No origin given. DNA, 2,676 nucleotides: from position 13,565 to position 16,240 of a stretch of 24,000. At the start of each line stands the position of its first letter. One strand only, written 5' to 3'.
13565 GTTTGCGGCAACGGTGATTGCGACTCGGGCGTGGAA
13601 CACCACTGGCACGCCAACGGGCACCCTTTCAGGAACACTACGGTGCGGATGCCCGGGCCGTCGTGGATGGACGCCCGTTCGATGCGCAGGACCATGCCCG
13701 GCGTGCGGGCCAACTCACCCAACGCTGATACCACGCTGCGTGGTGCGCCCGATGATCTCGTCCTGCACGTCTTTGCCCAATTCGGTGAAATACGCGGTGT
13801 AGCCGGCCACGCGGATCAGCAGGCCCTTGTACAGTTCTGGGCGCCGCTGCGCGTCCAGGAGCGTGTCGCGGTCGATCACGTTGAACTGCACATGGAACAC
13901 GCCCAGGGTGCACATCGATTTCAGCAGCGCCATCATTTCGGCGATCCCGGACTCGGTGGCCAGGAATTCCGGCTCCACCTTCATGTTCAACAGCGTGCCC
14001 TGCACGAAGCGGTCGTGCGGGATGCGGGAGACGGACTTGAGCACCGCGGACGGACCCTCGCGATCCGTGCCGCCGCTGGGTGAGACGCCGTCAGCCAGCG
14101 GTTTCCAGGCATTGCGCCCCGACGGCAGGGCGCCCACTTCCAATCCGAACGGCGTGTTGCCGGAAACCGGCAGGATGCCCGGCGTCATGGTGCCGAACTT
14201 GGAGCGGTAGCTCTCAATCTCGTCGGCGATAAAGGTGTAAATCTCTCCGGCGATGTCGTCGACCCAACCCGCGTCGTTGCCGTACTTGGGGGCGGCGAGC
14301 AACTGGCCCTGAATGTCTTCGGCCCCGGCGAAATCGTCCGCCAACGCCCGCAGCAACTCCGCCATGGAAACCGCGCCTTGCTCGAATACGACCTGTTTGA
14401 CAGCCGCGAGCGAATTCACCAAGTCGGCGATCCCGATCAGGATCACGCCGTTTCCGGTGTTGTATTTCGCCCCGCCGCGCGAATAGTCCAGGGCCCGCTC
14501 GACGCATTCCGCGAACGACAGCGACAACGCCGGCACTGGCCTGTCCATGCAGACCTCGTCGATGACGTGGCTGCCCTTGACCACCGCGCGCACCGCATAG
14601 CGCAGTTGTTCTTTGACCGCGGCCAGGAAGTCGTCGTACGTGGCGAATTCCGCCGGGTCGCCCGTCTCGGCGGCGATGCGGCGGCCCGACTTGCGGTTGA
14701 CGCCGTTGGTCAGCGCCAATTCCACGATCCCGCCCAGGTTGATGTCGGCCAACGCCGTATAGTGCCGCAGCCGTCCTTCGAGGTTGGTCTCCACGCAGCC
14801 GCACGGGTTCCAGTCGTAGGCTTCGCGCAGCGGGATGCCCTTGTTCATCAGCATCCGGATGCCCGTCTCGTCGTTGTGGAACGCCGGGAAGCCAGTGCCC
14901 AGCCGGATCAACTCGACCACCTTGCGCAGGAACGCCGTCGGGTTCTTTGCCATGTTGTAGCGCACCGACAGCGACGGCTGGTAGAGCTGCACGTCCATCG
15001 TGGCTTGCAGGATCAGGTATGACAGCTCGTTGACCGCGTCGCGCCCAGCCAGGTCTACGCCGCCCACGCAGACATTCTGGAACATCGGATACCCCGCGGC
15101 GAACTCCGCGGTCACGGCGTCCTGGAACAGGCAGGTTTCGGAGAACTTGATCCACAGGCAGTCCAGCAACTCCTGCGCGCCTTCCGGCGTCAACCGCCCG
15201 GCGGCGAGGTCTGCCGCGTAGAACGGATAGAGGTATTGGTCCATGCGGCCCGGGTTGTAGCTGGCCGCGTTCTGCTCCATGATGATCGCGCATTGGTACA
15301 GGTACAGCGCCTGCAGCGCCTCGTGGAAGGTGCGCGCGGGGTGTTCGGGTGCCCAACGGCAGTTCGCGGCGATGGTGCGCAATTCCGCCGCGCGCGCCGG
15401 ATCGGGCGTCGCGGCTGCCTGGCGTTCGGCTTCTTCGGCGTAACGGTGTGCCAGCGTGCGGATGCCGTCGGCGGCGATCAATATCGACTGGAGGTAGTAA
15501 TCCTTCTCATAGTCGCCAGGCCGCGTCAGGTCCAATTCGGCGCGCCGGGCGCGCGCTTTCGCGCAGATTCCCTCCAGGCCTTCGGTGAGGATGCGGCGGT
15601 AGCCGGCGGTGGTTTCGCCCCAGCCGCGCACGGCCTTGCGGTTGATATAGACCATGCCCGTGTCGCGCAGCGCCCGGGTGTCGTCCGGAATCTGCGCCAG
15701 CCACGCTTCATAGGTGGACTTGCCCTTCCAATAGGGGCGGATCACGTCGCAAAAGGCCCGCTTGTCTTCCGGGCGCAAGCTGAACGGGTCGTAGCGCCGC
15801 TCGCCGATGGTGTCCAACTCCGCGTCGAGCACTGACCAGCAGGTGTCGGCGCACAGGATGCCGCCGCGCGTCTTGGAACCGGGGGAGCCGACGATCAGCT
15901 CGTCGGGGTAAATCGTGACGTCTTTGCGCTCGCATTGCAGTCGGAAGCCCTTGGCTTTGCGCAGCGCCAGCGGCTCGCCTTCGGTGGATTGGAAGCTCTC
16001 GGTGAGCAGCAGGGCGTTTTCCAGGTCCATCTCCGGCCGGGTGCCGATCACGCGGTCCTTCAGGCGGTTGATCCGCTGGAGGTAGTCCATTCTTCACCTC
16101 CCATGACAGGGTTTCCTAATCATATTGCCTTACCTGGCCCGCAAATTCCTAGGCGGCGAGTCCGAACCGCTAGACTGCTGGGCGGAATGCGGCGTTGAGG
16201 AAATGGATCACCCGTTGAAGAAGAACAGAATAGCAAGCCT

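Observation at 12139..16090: GRE + activase + P5C-reductase-family operon: a hydroxyproline-dehydratase-like module of uncertain specificity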

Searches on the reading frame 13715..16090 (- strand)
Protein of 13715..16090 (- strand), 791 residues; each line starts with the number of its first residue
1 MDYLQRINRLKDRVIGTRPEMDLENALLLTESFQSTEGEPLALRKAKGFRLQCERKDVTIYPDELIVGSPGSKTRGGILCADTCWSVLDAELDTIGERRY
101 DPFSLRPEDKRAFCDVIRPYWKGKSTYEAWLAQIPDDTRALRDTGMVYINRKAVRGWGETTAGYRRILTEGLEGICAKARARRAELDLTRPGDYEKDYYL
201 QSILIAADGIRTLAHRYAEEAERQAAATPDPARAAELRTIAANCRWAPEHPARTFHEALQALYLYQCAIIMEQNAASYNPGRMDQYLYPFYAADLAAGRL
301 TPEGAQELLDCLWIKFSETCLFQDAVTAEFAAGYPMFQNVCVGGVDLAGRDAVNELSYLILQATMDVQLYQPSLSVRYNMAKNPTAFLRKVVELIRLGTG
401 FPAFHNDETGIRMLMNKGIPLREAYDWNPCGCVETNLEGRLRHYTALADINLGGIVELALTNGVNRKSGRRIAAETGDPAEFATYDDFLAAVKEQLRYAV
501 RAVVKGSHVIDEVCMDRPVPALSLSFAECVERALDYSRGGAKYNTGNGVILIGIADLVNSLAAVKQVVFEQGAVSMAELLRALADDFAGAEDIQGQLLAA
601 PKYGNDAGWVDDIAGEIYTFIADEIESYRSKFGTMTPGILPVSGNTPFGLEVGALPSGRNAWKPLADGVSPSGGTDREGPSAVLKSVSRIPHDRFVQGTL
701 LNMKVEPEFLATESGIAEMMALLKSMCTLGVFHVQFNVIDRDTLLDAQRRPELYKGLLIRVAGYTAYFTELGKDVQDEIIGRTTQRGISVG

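Call 7: search_protein_families(library=ncbifam, proteins=[window:13715-16090:-], max_evalue=0.00001)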
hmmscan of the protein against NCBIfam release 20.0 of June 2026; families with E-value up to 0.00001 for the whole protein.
window:13715-16090:- (791 aa): 12 families
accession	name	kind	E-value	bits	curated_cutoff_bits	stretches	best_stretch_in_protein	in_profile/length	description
TIGR01774.1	PFL2-3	subfamily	7.3e-213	709.1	678.2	1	5-785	4-784/786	formate C-acetyltransferase/glycerol dehydratase family glycyl radical enzyme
TIGR04394.1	choline_CutC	equivalog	5.2e-203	676.8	1050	1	5-785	3-786/789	choline trimethylamine-lyase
NF048011.1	SfplDhtHpsGDes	equivalog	8.5e-182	606.5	1000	1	5-785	24-819/821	(2S)-3-sulfopropanediol dehydratase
NF043068.1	glycl_HYPD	equivalog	6.1e-177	590.1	1100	1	5-786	2-783/784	trans-4-hydroxy-L-proline dehydratase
NF007437.0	PRK09983.1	equivalog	9e-167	556.4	1109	1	5-784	3-762/765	formate C-acetyltransferase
NF048009.1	SfplDhtHpfGKleb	equivalog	5.7e-139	464.6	1000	1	5-784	26-821/824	(2S)-3-sulfopropanediol dehydratase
NF033718.1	indole_decarb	equivalog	5.1e-119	398.8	1100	2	5-588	33-645/868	indoleacetate decarboxylase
NF033715.1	glycyl_HPDL_Lrg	equivalog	6.7e-102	341.9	1150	1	194-784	266-898/901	4-hydroxyphenylacetate decarboxylase large subunit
TIGR01255.1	pyr_form_ly_1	equivalog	1.4e-40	139.5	994.2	1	235-785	216-741/744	formate C-acetyltransferase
NF038360.1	rad_fix_GrcA3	exception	6.9e-18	64.5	158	1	713-785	3-75/78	autonomous glycyl radical cofactor GrcA3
NF008341.1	PRK11127.1-1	equivalog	5.2e-12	45.6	145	1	727-785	19-77/80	autonomous glycyl radical cofactor GrcA2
TIGR04365.1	spare_glycyl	equivalog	1.3e-08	35.2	170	1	730-784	68-122/126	autonomous glycyl radical cofactor GrcA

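Call 8: search_protein_families(library=pfam, proteins=[window:13715-16090:-], max_evalue=0.00001)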
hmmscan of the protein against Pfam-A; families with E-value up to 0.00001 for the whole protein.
window:13715-16090:- (791 aa): 2 families
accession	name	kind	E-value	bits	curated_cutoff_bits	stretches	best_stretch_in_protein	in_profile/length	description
PF02901.20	PFL-like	-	1.8e-198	661.7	24.3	1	5-649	3-647/647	Pyruvate formate lyase-like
PF01228.26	Gly_radical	-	9.8e-30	103.7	22.2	1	666-769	2-106/106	Glycine radical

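Call 9: search_solved_structures(query=window:13715-16090:-, max_evalue=1e-20)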
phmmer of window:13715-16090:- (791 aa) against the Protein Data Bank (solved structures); distinct sequences matched with E-value up to 1e-20: 35.
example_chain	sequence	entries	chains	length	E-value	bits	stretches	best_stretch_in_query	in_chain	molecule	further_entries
8id1_A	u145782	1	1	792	0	1154.6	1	2-785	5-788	Formate C-acetyltransferase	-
8iof_A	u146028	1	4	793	1.7e-265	886.3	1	2-784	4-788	Benzylsuccinate synthase alpha subunit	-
9f3w_A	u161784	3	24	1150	1.6e-188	631.8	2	5-784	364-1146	Choline trimethylamine-lyase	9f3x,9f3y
9ht9_A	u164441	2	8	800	2.7e-178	598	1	9-787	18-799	Choline trimethylamine-lyase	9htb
9r0v_A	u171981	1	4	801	2.7e-178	598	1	9-787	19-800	Choline trimethylamine-lyase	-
6vue_A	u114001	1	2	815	2.9e-178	597.9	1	9-787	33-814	Choline trimethylamine-lyase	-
5fau_A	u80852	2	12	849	3.4e-178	597.6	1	9-787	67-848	Choline trimethylamine-lyase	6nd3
5fay_A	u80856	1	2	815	3.7e-178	597.5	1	9-787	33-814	Choline trimethylamine-lyase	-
5fav_A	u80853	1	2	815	7.5e-178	596.5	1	9-787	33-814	Choline trimethylamine-lyase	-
5faw_A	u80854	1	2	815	1.4e-177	595.6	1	9-787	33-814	Choline trimethylamine-lyase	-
5kdp_A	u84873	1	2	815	2e-177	595.1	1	9-787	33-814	Choline trimethylamine-lyase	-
5i2a_A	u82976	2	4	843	3.4e-164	551.3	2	5-590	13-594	Diol-dehydratase | Diol dehydratase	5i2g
5a0z_A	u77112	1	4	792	4.1e-161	541.1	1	5-784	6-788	CHOLINE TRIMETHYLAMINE LYASE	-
5a0u_A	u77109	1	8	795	4.2e-161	541.1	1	5-784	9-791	CHOLINE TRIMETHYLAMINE LYASE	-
1r8w_A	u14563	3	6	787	7.9e-160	536.9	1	5-784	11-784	glycerol dehydratase | B12-independent glycerol dehydratase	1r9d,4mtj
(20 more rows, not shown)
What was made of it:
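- On PflD/YbiW (anhydro-sugar-phosphate GRE isomerases): These score 489 and 467 bits, below CutC (632) and far below HpyG (1154) (call 9).
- Tried and rejected: PflD/YbiW and CutC identities were rejected on score (calls 7, 9).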

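Call 13: search_solved_structures(query=window:13715-16090:-, max_evalue=1e-200, show_alignments=2)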
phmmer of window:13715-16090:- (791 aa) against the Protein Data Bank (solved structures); distinct sequences matched with E-value up to 1e-200: 2.
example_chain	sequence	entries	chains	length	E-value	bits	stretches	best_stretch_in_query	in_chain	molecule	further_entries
8id1_A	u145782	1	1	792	0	1154.6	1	2-785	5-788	Formate C-acetyltransferase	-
8iof_A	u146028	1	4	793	1.7e-265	886.3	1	2-784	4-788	Benzylsuccinate synthase alpha subunit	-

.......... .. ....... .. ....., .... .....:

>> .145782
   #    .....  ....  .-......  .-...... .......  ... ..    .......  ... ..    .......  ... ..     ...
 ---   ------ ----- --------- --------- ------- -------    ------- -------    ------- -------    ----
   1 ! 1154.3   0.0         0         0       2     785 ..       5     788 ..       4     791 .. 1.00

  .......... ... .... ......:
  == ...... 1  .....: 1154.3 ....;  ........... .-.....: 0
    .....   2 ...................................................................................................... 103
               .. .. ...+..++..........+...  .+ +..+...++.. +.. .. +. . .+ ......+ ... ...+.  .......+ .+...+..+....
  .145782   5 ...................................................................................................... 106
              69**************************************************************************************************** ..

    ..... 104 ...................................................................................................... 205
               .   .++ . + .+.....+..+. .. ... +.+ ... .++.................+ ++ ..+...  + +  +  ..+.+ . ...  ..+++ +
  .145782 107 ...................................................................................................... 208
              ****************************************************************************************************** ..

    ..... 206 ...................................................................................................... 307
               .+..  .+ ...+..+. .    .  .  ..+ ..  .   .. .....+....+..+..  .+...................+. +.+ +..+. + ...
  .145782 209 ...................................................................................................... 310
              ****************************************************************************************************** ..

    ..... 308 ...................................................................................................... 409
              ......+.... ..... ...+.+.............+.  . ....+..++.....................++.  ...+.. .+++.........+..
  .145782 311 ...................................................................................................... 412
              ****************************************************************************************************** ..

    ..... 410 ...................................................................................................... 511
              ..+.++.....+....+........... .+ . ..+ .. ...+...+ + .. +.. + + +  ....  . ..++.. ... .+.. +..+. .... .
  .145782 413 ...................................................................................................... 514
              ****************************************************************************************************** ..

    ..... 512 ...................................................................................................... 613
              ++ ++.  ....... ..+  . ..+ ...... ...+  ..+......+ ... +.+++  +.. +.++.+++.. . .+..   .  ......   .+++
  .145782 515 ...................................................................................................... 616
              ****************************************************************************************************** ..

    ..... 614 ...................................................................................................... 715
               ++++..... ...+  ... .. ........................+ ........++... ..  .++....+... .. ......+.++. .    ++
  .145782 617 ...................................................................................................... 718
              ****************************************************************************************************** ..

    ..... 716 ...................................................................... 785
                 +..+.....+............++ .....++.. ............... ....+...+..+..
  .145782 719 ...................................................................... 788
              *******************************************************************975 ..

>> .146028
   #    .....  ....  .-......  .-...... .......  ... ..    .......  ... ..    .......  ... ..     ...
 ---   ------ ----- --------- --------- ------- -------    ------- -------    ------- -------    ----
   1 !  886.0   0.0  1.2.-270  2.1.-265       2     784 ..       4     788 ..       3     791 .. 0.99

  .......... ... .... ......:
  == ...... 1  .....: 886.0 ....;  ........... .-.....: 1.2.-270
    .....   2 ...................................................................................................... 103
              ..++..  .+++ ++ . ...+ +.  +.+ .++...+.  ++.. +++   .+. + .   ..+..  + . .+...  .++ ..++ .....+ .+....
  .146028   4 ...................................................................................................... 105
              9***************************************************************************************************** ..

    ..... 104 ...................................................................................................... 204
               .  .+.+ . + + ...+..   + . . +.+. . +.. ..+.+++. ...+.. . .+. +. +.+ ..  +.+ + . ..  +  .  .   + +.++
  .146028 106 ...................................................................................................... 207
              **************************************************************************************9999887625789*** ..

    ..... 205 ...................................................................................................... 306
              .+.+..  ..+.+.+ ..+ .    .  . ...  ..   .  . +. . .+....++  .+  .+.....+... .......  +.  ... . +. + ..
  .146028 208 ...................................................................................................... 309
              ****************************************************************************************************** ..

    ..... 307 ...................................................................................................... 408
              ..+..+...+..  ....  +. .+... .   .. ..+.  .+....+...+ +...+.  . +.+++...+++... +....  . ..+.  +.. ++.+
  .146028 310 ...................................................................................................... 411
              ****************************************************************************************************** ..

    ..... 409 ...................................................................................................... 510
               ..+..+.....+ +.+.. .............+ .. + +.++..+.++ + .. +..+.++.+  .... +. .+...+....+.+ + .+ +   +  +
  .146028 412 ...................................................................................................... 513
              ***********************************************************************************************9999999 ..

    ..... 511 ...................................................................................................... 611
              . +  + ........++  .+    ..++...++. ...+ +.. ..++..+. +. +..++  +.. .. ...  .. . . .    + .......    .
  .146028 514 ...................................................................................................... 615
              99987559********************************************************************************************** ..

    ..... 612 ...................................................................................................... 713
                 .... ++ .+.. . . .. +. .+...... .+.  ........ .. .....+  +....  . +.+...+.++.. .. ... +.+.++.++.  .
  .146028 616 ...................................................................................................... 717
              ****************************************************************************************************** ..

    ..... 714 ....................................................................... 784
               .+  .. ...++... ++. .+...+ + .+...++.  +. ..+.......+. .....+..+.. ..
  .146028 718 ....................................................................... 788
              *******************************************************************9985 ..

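Call 21: find_encoding_contigs(protein=window:13715-16090:-, flank=10000, max_places=6)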
Protein window:13715-16090:- (791 aa): 1 contig read that carries it; 1 place shown.
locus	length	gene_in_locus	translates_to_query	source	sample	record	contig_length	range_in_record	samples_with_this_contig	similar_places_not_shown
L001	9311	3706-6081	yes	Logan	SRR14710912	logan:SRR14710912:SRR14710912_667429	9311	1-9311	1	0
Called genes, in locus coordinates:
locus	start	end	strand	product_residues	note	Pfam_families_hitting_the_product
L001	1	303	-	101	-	?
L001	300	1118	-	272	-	PF00528:BPD_transp_1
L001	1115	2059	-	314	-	PF19300:BPD_transp_1_N, PF00528:BPD_transp_1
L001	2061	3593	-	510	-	PF00496:SBP_bac_5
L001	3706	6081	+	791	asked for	PF02901:PFL-like, PF01228:Gly_radical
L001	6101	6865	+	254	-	PF13353:Fer4_12, PF04055:Radical_SAM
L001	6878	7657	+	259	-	PF03807:F420_oxidored, PF14748:P5CR_dimer (weak)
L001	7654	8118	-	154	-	PF14526:Cass2 (weak)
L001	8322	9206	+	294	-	PF00144:Beta-lactamase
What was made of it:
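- Checked: The likelier start is the ATG at 13695, giving 254 aa, as in an independent gene call on an identical contig (call 21).
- A dedicated reductase sits in the operon (call 21).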

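Call 22: find_homologous_proteins(query=window:13715-16090:-, max_evalue=1e-100)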
Query window:13715-16090:- (791 aa): 4107 proteins with E <= 1e-100 among 8000 candidates; the best 120 are listed.
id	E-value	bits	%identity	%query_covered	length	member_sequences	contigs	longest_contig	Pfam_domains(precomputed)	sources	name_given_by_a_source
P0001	0.0e+0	1814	100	100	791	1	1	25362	PF02901.21,PF01228.27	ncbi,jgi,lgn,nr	ncbi:MAG: formate C-acetyltransferase/glycerol dehydratase family glycyl radical enzyme [Propionibac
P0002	0.0e+0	1519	83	100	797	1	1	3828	PF02901.21,PF01228.27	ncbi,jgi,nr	ncbi:MAG: formate C-acetyltransferase/glycerol dehydratase family glycyl radical enzyme [Propionibac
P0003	0.0e+0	1445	79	100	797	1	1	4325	PF02901.21,PF01228.27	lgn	-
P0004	0.0e+0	1417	78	99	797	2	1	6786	PF02901.21,PF01228.27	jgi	jgi:formate C-acetyltransferase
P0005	0.0e+0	1410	78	99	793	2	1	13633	PF02901.21,PF01228.27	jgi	jgi:formate C-acetyltransferase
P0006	0.0e+0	1384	76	100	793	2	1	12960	PF02901.21,PF01228.27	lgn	-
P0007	0.0e+0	1371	75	100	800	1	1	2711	PF02901.21,PF01228.27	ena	-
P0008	0.0e+0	1371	75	100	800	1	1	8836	PF02901.21,PF01228.27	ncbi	-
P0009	0.0e+0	1370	75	100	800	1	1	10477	PF02901.21,PF01228.27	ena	-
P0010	0.0e+0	1370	74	100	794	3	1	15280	PF02901.21,PF01228.27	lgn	-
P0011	0.0e+0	1366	75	100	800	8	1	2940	PF02901.21,PF01228.27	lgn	-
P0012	0.0e+0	1365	74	100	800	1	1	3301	PF02901.21,PF01228.27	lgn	-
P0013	0.0e+0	1364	75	100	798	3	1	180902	PF02901.21,PF01228.27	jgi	-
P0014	0.0e+0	1364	74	100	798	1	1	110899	PF02901.21,PF01228.27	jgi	-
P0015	0.0e+0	1363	74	100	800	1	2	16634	PF02901.21,PF01228.27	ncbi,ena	-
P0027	0.0e+0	1359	75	99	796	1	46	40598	PF02901.21,PF01228.27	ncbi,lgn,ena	-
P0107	0.0e+0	1345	73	100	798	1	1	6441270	PF02901.21,PF01228.27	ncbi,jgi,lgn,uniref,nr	ncbi:glycyl radical protein [Candidatus Formimonas warabiya]|uniref:Pyruvate formate-lyase n=1 Tax=F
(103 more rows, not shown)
